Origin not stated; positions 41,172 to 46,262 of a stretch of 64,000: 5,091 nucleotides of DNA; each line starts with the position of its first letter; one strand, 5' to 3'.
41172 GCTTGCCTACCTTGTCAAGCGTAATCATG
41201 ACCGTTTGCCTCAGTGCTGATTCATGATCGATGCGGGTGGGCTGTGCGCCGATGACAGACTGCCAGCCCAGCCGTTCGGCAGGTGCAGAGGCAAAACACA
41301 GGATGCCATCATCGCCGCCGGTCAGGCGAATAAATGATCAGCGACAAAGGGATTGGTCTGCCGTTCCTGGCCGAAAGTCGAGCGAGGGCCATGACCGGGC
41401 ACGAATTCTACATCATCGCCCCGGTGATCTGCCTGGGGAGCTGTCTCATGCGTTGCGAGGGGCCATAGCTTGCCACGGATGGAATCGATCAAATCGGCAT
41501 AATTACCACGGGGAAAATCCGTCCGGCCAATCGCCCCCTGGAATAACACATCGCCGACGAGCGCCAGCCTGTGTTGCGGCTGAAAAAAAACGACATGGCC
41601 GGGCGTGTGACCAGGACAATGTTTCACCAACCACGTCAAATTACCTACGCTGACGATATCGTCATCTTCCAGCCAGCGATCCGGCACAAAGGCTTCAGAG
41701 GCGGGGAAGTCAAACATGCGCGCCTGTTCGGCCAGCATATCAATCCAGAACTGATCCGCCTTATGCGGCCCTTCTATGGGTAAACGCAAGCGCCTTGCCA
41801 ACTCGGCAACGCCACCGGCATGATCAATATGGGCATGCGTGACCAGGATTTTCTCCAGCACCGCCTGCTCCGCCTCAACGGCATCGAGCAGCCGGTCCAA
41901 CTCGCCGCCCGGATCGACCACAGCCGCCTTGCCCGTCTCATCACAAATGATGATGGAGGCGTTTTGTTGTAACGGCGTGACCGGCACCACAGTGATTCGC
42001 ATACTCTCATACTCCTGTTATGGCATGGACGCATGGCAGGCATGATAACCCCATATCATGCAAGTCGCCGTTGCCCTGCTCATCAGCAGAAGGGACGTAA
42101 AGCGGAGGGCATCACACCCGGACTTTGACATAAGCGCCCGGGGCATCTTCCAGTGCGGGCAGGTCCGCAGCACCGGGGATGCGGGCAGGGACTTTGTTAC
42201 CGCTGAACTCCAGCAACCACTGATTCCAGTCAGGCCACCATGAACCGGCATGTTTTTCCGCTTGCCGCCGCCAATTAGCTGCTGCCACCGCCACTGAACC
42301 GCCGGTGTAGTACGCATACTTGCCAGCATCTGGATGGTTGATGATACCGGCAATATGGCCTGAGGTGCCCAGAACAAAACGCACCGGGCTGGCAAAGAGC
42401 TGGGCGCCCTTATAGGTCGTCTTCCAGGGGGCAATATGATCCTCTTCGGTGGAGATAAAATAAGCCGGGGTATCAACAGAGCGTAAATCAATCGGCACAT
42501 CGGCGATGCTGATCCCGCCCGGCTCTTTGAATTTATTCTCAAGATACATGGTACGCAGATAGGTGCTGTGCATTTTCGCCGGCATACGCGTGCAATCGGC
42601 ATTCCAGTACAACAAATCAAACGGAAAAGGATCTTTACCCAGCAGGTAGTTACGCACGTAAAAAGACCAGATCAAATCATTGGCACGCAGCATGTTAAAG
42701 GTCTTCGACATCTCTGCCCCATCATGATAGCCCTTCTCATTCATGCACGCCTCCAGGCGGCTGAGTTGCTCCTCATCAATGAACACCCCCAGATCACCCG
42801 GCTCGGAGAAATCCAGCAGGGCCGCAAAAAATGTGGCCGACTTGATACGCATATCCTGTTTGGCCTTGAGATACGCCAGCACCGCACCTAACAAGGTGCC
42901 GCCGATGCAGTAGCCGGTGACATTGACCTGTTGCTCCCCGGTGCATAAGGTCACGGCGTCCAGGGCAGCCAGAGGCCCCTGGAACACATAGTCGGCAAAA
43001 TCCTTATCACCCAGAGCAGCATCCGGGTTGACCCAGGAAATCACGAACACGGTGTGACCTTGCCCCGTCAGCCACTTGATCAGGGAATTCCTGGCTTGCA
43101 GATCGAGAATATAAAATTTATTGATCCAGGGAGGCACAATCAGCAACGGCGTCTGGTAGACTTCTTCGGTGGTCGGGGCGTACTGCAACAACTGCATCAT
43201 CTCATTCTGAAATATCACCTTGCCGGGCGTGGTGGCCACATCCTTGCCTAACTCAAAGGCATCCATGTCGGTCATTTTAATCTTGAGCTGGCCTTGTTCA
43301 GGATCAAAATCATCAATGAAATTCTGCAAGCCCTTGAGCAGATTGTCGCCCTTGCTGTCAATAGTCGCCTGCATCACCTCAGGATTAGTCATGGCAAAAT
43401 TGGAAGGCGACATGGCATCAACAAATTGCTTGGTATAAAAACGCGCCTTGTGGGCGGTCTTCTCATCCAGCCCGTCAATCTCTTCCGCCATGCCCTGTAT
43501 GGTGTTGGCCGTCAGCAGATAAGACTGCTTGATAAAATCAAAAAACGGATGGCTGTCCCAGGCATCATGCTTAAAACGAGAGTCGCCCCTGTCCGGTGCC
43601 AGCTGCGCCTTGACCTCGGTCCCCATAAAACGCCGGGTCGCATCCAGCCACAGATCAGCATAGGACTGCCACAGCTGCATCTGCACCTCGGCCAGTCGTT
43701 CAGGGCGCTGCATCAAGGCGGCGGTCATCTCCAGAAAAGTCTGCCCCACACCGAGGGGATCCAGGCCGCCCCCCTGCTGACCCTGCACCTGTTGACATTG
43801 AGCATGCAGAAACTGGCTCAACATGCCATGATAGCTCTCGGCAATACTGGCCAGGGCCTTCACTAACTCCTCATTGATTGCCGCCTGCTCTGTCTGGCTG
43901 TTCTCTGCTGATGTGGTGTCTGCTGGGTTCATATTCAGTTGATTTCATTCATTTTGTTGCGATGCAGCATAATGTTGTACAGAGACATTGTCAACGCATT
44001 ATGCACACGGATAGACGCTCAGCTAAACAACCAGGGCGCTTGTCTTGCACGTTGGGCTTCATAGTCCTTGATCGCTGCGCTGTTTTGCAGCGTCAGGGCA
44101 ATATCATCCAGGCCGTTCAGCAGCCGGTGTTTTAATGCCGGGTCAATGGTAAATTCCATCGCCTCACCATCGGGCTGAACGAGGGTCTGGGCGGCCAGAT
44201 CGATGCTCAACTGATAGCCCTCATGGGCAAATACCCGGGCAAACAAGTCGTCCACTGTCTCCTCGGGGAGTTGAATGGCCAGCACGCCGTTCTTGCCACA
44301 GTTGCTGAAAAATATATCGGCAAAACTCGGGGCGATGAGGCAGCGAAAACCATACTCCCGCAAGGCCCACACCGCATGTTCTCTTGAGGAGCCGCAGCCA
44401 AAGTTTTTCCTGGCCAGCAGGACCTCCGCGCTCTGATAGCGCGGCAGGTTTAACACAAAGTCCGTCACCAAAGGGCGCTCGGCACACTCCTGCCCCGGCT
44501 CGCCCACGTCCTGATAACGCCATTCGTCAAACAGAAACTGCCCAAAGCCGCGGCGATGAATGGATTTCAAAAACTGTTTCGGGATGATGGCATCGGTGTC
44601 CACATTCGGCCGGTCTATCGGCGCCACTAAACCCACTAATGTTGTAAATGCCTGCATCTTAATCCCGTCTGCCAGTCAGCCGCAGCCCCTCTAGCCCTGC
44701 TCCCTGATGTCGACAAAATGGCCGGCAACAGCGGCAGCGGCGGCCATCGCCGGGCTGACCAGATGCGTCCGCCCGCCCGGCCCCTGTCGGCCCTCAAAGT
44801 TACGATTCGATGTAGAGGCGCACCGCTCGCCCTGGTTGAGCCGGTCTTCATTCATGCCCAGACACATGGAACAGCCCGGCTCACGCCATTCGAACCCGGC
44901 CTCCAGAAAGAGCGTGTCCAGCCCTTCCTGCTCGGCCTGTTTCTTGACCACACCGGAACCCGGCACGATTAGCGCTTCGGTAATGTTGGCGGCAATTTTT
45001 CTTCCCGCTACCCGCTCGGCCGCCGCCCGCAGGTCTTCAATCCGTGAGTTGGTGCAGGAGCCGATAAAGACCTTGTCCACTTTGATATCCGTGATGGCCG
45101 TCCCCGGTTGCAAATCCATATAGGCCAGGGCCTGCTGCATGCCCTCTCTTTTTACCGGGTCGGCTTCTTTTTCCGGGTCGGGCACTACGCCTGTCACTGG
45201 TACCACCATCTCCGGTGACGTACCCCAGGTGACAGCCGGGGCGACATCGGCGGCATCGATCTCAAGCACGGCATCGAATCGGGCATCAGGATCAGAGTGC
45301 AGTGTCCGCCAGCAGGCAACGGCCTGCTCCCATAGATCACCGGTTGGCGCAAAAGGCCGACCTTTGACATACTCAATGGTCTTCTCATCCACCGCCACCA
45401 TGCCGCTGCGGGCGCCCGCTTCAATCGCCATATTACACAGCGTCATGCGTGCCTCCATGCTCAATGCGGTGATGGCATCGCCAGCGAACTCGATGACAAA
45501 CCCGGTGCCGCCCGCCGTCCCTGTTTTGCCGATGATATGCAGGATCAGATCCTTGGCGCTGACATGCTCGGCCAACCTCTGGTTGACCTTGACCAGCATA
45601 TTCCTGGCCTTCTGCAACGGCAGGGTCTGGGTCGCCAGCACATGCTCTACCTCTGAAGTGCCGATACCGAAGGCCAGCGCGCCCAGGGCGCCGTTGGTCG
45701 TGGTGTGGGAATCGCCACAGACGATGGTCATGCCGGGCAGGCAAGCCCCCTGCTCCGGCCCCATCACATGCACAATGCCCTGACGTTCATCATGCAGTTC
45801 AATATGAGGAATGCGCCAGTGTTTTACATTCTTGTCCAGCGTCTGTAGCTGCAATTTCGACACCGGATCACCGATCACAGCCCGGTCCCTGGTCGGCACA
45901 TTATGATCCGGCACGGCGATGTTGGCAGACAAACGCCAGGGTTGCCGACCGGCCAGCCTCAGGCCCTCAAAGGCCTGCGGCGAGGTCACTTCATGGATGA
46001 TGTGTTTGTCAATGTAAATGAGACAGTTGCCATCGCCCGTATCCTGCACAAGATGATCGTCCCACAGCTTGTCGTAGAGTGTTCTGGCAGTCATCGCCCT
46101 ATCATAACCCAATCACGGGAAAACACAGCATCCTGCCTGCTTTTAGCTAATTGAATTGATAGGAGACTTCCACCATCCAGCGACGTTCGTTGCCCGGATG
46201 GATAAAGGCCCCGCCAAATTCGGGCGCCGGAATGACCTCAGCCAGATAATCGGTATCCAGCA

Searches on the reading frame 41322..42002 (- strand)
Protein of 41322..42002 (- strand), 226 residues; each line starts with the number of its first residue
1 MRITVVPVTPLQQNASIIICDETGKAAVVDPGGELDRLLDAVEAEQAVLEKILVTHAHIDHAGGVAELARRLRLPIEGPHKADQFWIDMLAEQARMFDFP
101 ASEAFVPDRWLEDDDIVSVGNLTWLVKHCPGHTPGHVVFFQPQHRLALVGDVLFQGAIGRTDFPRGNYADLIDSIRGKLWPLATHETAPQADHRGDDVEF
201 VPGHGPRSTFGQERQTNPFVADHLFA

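Call 5: search_protein_families(library=pfam, proteins=[window:41322-42002:-])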
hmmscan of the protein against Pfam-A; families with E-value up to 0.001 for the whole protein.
window:41322-42002:- (226 aa): 3 families
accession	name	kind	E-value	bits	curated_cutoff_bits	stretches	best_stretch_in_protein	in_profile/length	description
PF00753.33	Lactamase_B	-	1.4e-35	123.4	22.7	1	9-180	2-178/196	Metallo-beta-lactamase superfamily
PF12706.13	Lactamase_B_2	-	0.00027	21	27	1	44-76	26-60/200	Beta-lactamase superfamily domain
PF23023.1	Anti-Pycsar_Apyc1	-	0.00043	20.3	50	1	14-73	21-78/250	Anti-Pycsar protein Apyc1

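Call 7: search_protein_families(library=ncbifam, proteins=[window:41322-42002:-], max_evalue=1e-10)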
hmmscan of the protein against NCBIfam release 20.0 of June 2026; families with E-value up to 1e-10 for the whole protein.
window:41322-42002:- (226 aa): 4 families
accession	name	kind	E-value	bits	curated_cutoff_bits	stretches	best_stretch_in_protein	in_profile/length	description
TIGR03413.1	GSH_gloB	equivalog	5.5e-25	88.2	200.8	1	6-176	2-149/248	hydroxyacylglutathione hydrolase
NF007597.0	PRK10241.1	equivalog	2.2e-16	59.9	421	0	10-83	8-81/251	hydroxyacylglutathione hydrolase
NF033105.1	bla_subclass_B3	equivalog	2.1e-11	43.6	240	1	52-140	65-154/257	subclass B3 metallo-beta-lactamase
NF041804.1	MBL_fold_SolJ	exception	5.3e-11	42.1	350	0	13-159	18-146/224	solanimycin biosynthesis MBL-fold hydrolase SolJ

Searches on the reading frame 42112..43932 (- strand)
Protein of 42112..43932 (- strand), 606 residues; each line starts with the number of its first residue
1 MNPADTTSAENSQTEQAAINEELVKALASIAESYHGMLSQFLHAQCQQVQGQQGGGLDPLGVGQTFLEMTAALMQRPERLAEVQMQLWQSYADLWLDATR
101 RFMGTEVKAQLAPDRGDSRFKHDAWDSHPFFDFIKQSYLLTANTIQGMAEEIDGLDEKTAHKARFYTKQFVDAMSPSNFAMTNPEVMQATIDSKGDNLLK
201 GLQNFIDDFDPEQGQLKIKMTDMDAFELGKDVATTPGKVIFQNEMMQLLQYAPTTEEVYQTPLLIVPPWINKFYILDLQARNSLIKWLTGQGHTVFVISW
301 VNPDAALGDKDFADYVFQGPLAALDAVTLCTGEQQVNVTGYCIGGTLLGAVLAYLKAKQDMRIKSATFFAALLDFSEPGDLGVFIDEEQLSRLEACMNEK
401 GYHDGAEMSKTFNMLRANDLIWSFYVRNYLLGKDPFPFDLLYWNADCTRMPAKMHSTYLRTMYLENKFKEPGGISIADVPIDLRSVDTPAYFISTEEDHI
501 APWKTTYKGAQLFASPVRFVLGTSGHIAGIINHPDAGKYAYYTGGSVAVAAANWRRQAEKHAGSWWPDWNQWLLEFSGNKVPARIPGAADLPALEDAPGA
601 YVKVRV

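Call 5: search_protein_families(library=pfam, proteins=[window:42112-43932:-])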
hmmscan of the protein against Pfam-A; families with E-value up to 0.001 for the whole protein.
window:42112-43932:- (606 aa): 2 families
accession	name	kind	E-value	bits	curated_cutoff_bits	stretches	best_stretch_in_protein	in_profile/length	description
PF07167.19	PhaC_N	-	4.3e-76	254.9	23.7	1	117-288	2-173/173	Poly-beta-hydroxybutyrate polymerase (PhaC) N-terminus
PF00561.26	Abhydrolase_1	-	1.1e-10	42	25.8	1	276-529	13-241/245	alpha/beta hydrolase fold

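Call 7: search_protein_families(library=ncbifam, proteins=[window:42112-43932:-], max_evalue=1e-10)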
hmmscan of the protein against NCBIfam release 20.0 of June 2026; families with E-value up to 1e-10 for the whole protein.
window:42112-43932:- (606 aa): 3 families
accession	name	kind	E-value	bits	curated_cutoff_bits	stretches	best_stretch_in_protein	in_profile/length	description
TIGR01838.1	PHA_synth_I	subfamily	3.8e-233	774.8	622.65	1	74-604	2-532/532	class I poly(R)-hydroxyalkanoic acid synthase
TIGR01839.1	PHA_synth_II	subfamily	4e-125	418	855.4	1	108-605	67-560/560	class II poly(R)-hydroxyalkanoic acid synthase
TIGR01836.1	PHA_synth_III_C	subfamily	3.8e-34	118.2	365.3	1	215-516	18-315/350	class III poly(R)-hydroxyalkanoic acid synthase subunit PhaC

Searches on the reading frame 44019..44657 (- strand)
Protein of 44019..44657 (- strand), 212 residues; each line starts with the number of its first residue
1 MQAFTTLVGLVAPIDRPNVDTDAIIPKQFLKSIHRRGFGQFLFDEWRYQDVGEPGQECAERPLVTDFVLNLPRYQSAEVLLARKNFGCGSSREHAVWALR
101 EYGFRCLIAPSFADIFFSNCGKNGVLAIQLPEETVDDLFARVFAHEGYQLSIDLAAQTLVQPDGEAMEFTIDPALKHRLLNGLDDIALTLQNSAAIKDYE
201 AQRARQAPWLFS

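Call 5: search_protein_families(library=pfam, proteins=[window:44019-44657:-])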
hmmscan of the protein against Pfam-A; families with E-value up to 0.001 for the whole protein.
window:44019-44657:- (212 aa): 1 family
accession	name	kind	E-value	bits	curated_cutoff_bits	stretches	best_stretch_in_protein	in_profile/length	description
PF00694.25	Aconitase_C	-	5.8e-35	120.9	22.8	1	1-132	1-130/131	Aconitase C-terminal domain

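Call 7: search_protein_families(library=ncbifam, proteins=[window:44019-44657:-], max_evalue=1e-10)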
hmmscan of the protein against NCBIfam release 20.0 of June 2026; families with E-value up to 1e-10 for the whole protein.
window:44019-44657:- (212 aa): 7 families
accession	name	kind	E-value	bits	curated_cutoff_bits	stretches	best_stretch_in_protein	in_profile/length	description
NF002458.0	PRK01641.1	subfamily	8.9e-87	289.9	167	1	1-211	1-201/202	3-isopropylmalate dehydratase small subunit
TIGR00171.1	leuD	equivalog_domain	1.4e-73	246.8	116.25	1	1-195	1-187/188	3-isopropylmalate dehydratase small subunit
TIGR02087.1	LEUD_arch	subfamily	6.1e-20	71.6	108.95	1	75-167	46-132/157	LeuD/DmdB family oxidoreductase small subunit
TIGR02084.1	leud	equivalog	3.3e-17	62.6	245.85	1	18-155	9-119/156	3-isopropylmalate dehydratase small subunit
NF040604.2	HacB_Meth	equivalog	1.7e-16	60.5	230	1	75-159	50-127/159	homoaconitase small subunit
NF040625.1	HacB2_Meth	equivalog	6.8e-16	58.2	230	1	75-185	51-149/161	homoaconitase small subunit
NF010629.0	PRK14023.1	equivalog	1.5e-12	47.7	229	1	73-171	46-136/166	homoaconitate hydratase small subunit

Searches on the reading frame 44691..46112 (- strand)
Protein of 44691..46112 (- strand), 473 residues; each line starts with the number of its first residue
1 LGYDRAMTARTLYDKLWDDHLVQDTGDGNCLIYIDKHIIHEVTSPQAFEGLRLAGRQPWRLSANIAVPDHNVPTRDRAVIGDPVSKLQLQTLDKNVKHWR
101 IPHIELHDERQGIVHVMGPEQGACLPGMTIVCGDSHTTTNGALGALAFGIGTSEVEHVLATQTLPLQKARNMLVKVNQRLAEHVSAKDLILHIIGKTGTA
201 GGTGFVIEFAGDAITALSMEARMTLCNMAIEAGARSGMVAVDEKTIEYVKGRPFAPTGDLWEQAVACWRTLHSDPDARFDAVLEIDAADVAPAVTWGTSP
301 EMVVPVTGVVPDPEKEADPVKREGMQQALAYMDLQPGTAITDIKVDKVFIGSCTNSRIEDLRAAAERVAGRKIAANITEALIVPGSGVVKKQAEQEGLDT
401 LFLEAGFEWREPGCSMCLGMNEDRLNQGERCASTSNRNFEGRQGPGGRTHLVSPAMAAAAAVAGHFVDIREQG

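Call 5: search_protein_families(library=pfam, proteins=[window:44691-46112:-])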
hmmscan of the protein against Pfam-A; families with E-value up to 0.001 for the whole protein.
window:44691-46112:- (473 aa): 1 family
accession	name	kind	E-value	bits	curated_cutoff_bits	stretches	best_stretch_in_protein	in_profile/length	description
PF00330.25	Aconitase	-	2.3e-174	581.2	28.7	1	14-464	1-463/463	Aconitase family (aconitate hydratase)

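Call 7: search_protein_families(library=ncbifam, proteins=[window:44691-46112:-], max_evalue=1e-10)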
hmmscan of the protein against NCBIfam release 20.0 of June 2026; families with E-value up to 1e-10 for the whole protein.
window:44691-46112:- (473 aa): 19 families
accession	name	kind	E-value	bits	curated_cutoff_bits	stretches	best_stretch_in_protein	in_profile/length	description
NF004016.0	PRK05478.1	subfamily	1.1e-236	785.9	510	1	8-471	2-465/468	3-isopropylmalate dehydratase large subunit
TIGR00170.1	leuC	equivalog_domain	1e-227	756.3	560.25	1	9-471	2-465/466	3-isopropylmalate dehydratase large subunit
NF009116.0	PRK12466.1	subfamily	2.3e-223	742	531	1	7-471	2-467/472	3-isopropylmalate dehydratase large subunit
NF001614.1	PRK00402.1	subfamily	6.4e-105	351.2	385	2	11-309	2-285/415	aconitase/3-isopropylmalate dehydratase large subunit family protein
TIGR01343.1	hacA_fam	subfamily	2.8e-95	319.3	385.7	2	25-309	15-282/412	homoaconitate hydratase family protein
TIGR02086.1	IPMI_arch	subfamily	1e-84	284.6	410.15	2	11-309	2-280/411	3-isopropylmalate dehydratase/homoaconitate hydratase family large subunit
TIGR02083.1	LEU2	equivalog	4.5e-78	263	610.65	2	14-306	5-282/419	3-isopropylmalate dehydratase large subunit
NF040615.1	HacA_Meth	equivalog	3.5e-76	256.6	550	2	31-309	23-289/419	homoaconitase large subunit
NF005558.0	PRK07229.1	equivalog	7.9e-70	236.2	612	1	10-471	3-414/647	aconitate hydratase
TIGR01342.1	acon_putative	hypoth_equivalog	3.1e-53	181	719.15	2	111-309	94-281/655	putative aconitate hydratase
TIGR01340.1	aconitase_mito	equivalog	1.3e-39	136.1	825.35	1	105-465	127-471/745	aconitate hydratase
TIGR00139.1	h_aconitase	equivalog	9.3e-39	133.4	529.9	2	94-252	82-243/709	homoaconitase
NF006757.0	PRK09277.1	subfamily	6.6e-36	123.3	686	1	128-466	205-558/888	aconitate hydratase AcnA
NF009520.0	PRK12881.1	subfamily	2.6e-34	118.1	905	1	128-466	205-559/893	aconitate hydratase AcnA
TIGR01341.1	aconitase_1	equivalog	2.3e-31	108.3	945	1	129-466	190-549/876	aconitate hydratase AcnA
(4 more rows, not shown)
